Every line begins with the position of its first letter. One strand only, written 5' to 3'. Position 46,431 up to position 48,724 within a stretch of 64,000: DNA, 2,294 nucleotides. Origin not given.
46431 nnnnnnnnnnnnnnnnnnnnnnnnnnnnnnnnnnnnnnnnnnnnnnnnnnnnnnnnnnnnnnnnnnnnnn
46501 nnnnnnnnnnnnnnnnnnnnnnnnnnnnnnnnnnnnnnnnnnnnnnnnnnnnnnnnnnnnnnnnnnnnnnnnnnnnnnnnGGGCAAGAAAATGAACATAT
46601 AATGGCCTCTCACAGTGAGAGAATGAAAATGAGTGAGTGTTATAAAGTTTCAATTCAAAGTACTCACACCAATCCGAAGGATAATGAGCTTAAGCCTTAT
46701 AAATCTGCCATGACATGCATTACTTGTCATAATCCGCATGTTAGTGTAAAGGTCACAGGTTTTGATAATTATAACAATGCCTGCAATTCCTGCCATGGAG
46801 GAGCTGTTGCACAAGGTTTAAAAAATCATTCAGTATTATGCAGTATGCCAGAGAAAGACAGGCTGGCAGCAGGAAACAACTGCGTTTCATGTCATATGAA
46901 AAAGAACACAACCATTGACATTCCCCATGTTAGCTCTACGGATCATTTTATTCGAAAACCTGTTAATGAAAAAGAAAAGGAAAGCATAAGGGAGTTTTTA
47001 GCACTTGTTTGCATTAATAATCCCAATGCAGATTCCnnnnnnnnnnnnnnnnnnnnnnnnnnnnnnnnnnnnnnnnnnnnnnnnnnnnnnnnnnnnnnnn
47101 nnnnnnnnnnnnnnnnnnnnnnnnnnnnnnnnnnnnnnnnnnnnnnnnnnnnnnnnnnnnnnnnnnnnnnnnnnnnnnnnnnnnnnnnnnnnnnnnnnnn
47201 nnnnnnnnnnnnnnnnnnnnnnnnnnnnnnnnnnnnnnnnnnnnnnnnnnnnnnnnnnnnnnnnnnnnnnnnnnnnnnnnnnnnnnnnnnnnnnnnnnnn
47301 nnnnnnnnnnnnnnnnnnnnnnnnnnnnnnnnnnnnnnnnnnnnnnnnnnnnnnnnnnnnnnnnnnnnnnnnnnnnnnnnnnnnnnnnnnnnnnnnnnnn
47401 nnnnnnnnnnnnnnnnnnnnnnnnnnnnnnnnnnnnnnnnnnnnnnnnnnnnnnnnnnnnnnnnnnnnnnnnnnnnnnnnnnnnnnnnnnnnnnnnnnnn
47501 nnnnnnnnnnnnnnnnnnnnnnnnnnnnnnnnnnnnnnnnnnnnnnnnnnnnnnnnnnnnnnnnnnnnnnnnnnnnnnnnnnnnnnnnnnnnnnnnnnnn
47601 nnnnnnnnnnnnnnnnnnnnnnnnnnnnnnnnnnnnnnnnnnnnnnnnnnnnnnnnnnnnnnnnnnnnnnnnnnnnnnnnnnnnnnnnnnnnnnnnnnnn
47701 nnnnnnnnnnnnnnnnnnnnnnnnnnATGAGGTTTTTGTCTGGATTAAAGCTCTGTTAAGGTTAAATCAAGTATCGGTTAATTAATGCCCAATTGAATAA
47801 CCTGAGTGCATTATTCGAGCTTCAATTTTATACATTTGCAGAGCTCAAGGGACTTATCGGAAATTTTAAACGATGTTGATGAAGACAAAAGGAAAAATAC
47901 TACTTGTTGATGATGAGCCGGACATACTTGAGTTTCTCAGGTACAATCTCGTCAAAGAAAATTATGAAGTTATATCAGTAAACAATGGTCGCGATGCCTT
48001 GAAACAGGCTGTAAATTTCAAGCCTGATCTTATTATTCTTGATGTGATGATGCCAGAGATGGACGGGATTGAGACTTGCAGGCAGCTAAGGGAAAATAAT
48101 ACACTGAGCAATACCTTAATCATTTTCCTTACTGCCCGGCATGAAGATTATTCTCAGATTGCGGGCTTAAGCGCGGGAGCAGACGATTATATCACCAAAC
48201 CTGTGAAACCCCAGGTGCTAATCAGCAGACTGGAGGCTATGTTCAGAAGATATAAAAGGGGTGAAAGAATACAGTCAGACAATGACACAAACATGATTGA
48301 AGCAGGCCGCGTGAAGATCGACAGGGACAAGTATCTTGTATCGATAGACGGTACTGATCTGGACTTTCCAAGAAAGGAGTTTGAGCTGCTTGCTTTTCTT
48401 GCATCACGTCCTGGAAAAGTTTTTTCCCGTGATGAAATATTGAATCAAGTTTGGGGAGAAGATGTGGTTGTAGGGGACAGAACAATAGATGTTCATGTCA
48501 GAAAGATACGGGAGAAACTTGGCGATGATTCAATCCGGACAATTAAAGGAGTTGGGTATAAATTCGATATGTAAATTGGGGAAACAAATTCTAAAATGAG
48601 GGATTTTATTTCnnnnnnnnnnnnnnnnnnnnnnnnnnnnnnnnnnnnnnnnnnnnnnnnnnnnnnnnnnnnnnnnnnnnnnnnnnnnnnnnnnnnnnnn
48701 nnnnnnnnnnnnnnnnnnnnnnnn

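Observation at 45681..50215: Lipoprotein-like heptaheme cytochrome c-TPR fusion directly upstream of an OmpR/HK pair and a DUF4382 lipoprotein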

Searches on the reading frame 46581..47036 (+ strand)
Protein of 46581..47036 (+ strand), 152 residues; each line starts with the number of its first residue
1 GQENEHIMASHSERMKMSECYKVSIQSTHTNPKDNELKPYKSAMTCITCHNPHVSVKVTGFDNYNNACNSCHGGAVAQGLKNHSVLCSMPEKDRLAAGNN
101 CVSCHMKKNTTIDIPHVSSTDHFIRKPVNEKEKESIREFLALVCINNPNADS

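Call 58: search_solved_structures(query=window:46581-47036:+, max_evalue=10, show_alignments=5)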
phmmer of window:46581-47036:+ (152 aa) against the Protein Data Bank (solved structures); distinct sequences matched with E-value up to 10: 8.
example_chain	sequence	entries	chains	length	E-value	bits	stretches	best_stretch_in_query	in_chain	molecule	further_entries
6r2q_A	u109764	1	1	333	9e-05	25.7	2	27-80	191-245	Cystathionine beta-synthase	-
8bcx_A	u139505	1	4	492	0.14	15.4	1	84-145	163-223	Nitrite reductase (cytochrome; ammonia-forming)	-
2j7a_A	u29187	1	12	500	0.81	12.9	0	95-138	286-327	CYTOCHROME C NITRITE REDUCTASE NRFA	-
2vr0_A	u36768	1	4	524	0.91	12.7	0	95-138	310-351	CYTOCHROME C NITRITE REDUCTASE, CATALYTIC SUBUNIT NFRA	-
6qvm_A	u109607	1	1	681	0.94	12.6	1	36-75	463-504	Multiheme cytochrome cf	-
2b30_A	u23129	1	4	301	1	12.5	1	3-66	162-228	Pvivax hypothetical protein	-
6hr0_A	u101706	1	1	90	2.8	11.1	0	34-73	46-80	Cytochrome C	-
2k3v_A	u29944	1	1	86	5.6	10.1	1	34-73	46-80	Tetraheme cytochrome c-type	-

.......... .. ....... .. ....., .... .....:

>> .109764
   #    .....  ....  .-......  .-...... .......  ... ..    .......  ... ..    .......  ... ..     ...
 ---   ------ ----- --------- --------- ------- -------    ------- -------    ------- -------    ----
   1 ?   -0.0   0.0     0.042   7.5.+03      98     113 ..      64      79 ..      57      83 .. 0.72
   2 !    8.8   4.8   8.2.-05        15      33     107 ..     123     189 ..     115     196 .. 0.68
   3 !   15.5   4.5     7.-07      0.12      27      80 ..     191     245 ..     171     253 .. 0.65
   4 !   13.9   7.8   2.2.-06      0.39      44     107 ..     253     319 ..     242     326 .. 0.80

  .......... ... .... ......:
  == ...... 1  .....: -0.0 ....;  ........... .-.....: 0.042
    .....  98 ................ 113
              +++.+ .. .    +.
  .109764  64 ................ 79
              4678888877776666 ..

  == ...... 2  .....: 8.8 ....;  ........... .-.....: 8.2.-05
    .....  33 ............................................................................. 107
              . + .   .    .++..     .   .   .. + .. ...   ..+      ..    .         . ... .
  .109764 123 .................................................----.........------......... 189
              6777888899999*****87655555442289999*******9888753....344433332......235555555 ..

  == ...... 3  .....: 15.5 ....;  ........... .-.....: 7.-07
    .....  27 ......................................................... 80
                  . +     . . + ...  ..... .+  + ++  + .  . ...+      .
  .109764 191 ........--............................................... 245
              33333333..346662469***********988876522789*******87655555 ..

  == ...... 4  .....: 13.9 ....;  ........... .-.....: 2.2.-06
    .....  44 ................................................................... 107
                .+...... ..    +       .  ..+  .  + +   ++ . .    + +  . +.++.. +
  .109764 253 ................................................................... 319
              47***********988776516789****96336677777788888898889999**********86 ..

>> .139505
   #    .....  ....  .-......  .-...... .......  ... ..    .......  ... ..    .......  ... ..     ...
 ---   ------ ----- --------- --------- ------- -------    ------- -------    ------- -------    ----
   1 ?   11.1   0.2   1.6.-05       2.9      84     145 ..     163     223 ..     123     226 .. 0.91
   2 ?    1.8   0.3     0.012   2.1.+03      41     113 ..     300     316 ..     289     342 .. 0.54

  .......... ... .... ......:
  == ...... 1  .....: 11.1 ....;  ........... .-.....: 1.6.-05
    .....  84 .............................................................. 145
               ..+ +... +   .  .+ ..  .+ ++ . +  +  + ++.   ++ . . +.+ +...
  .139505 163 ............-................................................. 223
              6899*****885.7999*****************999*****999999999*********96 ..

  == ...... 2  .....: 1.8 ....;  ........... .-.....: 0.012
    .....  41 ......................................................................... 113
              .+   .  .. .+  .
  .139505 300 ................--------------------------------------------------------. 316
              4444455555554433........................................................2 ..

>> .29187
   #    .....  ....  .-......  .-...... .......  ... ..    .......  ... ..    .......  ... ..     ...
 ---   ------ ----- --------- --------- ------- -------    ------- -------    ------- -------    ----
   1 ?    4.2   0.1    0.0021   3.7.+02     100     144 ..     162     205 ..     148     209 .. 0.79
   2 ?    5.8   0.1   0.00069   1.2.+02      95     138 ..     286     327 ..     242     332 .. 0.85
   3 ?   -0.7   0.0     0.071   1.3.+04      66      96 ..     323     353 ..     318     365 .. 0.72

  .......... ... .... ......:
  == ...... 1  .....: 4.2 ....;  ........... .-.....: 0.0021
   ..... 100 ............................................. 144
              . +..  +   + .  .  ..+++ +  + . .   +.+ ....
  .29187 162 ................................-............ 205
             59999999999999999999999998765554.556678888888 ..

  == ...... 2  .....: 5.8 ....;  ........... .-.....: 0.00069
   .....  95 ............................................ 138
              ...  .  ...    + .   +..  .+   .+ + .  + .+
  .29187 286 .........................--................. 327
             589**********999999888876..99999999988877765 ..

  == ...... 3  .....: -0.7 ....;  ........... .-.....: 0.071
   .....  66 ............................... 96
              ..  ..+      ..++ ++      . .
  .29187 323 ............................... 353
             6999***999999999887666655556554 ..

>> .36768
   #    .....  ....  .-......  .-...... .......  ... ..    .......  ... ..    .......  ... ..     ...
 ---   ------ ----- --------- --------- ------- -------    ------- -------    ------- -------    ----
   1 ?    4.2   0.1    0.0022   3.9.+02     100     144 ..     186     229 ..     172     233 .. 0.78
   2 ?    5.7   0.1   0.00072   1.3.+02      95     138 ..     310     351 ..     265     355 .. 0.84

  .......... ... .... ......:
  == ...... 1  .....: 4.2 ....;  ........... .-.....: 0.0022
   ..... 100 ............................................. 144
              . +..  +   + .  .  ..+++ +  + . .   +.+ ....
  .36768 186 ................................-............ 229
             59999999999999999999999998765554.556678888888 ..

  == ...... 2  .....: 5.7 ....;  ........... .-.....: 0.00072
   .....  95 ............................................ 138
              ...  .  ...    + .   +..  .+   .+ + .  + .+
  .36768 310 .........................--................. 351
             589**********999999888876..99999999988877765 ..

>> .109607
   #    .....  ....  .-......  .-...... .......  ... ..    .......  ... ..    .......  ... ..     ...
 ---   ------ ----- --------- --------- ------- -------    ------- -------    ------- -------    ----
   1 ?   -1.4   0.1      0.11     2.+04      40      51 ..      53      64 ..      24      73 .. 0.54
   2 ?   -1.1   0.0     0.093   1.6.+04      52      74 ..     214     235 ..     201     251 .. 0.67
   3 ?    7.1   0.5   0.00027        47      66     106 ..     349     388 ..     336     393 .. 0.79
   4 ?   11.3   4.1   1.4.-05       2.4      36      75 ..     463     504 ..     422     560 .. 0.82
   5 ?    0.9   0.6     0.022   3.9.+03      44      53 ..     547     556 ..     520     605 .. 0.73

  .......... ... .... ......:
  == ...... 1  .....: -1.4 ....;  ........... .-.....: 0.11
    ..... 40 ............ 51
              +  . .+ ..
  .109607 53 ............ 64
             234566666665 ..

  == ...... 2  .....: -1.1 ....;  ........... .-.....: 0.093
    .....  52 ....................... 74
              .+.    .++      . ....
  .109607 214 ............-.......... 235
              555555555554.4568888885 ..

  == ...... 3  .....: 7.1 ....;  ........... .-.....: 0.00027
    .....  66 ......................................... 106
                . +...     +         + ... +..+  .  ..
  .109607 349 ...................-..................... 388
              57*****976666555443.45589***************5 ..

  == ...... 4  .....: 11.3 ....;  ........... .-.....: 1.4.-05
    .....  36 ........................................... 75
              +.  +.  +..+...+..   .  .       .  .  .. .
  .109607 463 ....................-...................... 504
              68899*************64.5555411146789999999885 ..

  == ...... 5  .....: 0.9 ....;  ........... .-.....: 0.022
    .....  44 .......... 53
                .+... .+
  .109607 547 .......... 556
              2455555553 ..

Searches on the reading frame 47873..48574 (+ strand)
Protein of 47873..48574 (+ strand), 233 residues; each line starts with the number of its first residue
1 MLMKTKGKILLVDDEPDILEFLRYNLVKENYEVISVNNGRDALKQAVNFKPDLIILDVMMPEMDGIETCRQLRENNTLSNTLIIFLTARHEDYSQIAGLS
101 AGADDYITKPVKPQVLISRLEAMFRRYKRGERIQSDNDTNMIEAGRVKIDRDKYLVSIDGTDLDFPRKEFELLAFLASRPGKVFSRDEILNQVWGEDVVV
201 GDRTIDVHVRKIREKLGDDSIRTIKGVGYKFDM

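Call 4: search_protein_families(library=pfam, proteins=[window:47873-48574:+], max_evalue=0.01)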
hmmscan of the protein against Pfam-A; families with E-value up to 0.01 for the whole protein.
window:47873-48574:+ (233 aa): 3 families
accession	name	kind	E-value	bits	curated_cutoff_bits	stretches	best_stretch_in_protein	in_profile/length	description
PF00072.30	Response_reg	-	1.4e-30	106.2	30.2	1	9-120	1-110/111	Response regulator receiver domain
PF00486.34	Trans_reg_C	-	3e-25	88.5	26.2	1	161-231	2-77/77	Transcriptional regulatory protein, C terminal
PF23198.2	PDE8A_N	-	0.00013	22.4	29.6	1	18-108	22-116/147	PDE8A-like, N-terminal domain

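Call 5: search_protein_families(library=ncbifam, proteins=[window:47873-48574:+], max_evalue=0.01)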
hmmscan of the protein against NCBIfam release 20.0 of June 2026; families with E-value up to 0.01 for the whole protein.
window:47873-48574:+ (233 aa): 104 families (the best 25 are shown)
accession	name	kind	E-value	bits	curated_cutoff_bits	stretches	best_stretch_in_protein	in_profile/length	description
TIGR02154.1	PhoB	equivalog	2.1e-65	220.2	296.2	1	8-232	4-226/226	phosphate regulon transcriptional regulator PhoB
NF053854.1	RespRegPhoBBctds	equivalog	6.1e-65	218.7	270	1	9-231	1-224/225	two-component system response regulator PhoB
NF040534.1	resp_reg_YycF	equivalog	9.2e-58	195.2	340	1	8-229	2-225/231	response regulator YycF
NF033120.0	vanR_FM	exception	2.3e-56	191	460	1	8-232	5-230/231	vancomycin resistance response regulator transcription factor, VanR-F/VanR-M family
NF040689.1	MtrAB_MtrA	equivalog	4.3e-56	189.7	300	1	9-230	1-217/219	MtrAB system response regulator MtrA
NF045944.1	ResRegRpaBCyano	equivalog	4.7e-55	186.5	330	1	10-231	1-227/229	response regulator transcription factor RpaB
NF008296.0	PRK11083.1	equivalog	3.4e-54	183.7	273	1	6-231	3-225/228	two-component system response regulator CreB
NF033117.2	vanR_ACDEGLN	exception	1.2e-52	178.8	350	1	9-231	1-225/226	VanR-ABDEGLN family response regulator transcription factor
NF041733.1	resp_reg_CseB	equivalog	5.4e-52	176.4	350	1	8-231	2-226/228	two-component system response regulator CseB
NF007982.1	PRK10710.1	equivalog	2.9e-49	167.8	380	1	5-232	6-228/235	envelope stress response regulator BaeR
NF041209.1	resp_regPieR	equivalog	1.2e-47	162.5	450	1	8-232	2-228/231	two component system response regulator PieR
TIGR01387.1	cztR_silR_copR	subfamily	2.1e-42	145.3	279.2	1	9-231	1-218/218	heavy metal response regulator transcription factor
NF007546.0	PRK10161.1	equivalog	2.5e-42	145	471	1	8-232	4-226/229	phosphate response regulator transcription factor PhoB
NF008199.0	PRK10955.1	equivalog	1e-41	143.4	341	1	8-229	3-226/232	envelope stress response regulator transcription factor CpxR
NF000402.1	vanR-B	exception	1e-41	142.8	480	1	8-231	4-216/219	vancomycin resistance response regulator transcription factor VanR-B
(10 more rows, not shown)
